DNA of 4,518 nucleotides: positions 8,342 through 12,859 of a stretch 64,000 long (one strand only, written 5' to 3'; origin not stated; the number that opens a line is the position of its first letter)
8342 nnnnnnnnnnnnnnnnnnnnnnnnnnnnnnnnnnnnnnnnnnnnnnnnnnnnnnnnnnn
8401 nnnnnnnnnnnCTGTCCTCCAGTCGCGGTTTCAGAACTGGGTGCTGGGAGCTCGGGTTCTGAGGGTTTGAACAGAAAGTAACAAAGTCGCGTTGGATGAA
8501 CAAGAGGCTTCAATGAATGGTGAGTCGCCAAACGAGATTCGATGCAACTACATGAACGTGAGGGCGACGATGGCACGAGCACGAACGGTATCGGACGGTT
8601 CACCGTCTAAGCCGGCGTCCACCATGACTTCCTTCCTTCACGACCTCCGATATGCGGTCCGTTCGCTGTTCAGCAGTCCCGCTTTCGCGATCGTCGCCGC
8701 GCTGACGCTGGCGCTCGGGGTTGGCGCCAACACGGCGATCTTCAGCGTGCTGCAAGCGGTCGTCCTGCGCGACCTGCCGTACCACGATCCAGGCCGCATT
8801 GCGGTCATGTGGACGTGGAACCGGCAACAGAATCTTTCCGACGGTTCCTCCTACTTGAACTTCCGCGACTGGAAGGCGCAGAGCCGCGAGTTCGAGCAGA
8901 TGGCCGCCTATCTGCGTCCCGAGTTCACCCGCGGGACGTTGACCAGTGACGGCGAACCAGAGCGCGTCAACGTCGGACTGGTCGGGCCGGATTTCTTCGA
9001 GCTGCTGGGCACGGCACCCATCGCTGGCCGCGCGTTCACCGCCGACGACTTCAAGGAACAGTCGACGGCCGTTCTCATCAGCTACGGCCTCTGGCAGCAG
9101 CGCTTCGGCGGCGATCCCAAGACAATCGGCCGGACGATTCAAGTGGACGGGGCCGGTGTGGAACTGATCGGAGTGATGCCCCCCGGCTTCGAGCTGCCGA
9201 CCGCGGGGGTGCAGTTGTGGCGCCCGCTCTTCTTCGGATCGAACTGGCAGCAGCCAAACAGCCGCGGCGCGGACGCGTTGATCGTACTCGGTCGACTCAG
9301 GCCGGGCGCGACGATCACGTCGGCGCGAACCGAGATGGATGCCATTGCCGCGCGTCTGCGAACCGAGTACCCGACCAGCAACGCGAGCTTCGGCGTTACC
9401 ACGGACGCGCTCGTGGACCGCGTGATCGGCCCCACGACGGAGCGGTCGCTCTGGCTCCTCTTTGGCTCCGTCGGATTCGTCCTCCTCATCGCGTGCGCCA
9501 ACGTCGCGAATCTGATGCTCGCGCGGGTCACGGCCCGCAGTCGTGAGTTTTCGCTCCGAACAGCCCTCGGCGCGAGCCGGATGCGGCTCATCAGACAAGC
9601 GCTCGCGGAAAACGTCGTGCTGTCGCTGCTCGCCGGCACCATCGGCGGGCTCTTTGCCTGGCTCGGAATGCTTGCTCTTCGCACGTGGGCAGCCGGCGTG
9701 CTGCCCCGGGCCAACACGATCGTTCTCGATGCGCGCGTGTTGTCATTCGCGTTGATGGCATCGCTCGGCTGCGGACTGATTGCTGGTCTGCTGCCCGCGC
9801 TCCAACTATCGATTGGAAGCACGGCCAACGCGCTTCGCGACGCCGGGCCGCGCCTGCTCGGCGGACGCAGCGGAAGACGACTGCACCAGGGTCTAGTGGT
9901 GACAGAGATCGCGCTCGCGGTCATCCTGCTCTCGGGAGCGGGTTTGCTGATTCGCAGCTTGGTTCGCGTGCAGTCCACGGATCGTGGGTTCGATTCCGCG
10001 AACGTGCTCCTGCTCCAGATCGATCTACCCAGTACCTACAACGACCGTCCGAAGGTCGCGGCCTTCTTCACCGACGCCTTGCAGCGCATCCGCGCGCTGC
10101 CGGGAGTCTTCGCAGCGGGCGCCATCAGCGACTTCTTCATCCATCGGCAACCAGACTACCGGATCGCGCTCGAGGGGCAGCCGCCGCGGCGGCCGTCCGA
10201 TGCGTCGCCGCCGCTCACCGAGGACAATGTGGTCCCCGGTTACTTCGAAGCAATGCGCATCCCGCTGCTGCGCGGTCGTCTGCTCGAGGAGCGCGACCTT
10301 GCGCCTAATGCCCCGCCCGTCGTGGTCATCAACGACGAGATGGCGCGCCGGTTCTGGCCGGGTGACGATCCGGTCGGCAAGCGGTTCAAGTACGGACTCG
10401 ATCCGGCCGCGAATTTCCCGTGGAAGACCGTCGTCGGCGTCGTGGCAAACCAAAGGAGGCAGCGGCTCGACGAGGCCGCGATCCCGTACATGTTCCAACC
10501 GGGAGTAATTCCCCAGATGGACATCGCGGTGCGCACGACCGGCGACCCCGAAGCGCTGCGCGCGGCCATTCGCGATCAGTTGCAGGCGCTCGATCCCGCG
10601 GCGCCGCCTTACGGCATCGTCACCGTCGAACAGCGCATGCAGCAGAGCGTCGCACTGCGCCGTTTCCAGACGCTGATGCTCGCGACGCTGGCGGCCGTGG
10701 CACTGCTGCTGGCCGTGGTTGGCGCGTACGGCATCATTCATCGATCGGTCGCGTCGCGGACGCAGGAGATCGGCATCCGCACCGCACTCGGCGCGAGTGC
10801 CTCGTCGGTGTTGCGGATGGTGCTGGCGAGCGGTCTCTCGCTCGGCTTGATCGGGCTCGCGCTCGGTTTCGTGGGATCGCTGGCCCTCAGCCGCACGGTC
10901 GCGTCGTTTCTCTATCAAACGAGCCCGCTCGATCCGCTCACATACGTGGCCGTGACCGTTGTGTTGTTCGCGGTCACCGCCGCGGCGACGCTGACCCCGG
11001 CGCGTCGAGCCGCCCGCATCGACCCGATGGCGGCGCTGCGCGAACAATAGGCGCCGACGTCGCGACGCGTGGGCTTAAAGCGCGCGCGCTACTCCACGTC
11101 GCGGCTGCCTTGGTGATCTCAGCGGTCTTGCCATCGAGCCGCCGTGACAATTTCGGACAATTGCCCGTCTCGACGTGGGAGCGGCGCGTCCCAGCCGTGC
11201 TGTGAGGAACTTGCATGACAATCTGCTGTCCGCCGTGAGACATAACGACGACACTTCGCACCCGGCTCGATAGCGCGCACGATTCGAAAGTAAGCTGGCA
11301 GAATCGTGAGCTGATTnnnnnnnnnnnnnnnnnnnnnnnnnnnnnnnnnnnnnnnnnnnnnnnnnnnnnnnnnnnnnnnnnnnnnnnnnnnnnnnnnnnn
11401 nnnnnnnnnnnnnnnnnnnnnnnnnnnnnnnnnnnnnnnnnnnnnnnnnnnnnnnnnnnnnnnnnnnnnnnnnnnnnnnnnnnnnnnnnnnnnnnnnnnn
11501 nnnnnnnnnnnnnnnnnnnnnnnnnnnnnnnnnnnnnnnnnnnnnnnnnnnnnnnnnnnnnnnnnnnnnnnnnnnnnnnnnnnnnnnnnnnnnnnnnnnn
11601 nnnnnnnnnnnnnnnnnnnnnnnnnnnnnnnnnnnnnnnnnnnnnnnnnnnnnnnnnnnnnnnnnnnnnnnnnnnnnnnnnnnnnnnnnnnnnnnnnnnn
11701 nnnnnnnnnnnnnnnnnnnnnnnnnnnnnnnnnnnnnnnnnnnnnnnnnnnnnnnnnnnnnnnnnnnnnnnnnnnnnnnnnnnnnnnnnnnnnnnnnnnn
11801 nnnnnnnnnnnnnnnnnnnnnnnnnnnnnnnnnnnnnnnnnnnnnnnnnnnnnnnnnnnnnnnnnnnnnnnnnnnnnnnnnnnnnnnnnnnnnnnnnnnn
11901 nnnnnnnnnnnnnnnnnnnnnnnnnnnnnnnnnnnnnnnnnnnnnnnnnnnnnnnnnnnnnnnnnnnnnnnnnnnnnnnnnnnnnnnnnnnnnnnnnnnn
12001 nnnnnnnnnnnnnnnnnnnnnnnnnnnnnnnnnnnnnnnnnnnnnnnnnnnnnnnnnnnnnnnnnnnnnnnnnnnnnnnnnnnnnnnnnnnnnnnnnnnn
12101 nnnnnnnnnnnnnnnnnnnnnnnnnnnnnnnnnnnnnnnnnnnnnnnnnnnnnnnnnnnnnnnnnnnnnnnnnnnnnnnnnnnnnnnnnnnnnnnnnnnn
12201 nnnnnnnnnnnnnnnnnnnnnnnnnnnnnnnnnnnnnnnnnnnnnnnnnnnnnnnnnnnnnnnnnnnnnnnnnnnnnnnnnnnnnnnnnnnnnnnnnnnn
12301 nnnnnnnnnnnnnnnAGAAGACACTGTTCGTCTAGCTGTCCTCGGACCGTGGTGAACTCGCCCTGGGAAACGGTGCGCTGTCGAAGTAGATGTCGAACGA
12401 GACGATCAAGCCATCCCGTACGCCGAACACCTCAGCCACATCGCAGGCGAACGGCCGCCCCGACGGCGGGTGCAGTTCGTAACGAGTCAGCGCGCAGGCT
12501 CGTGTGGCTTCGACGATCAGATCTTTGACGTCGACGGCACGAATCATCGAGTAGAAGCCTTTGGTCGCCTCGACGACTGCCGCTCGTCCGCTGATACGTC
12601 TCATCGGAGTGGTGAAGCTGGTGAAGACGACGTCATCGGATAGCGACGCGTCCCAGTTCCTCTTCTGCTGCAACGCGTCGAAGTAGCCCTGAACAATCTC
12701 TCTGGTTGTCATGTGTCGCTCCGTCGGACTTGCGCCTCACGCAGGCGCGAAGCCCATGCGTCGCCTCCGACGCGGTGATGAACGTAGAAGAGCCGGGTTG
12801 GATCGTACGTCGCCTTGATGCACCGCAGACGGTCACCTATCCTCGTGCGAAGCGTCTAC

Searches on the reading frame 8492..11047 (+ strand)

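Call 24: search_protein_families(library=pfam, proteins=[window:8492-11047:+], max_evalue=0.001)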
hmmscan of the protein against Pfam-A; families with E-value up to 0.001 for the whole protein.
window:8492-11047:+ (852 aa): 2 families
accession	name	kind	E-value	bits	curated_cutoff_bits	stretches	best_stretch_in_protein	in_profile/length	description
PF12704.14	MacB_PCD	-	6.9e-38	131.4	27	2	67-284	2-206/207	MacB-like periplasmic core domain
PF02687.27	FtsX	-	6.1e-21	75.1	25.5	2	733-845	3-120/120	FtsX-like permease C-terminal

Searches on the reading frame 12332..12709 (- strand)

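Call 24: search_protein_families(library=pfam, proteins=[window:12332-12709:-], max_evalue=0.001)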
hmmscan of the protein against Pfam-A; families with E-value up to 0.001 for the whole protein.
window:12332-12709:- (125 aa): 2 families
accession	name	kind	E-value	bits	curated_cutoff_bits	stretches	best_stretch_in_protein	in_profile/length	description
PF12680.13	SnoaL_2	-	1.3e-11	45.4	27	1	6-104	1-101/102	SnoaL-like domain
PF07366.18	SnoaL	-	0.00031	21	28.4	1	17-113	17-121/126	SnoaL-like polyketide cyclase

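Call 46: search_protein_families(library=ncbifam, proteins=[window:12332-12709:-], max_evalue=0.001)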
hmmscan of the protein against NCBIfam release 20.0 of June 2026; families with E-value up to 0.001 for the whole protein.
window:12332-12709:- (125 aa): 0 families
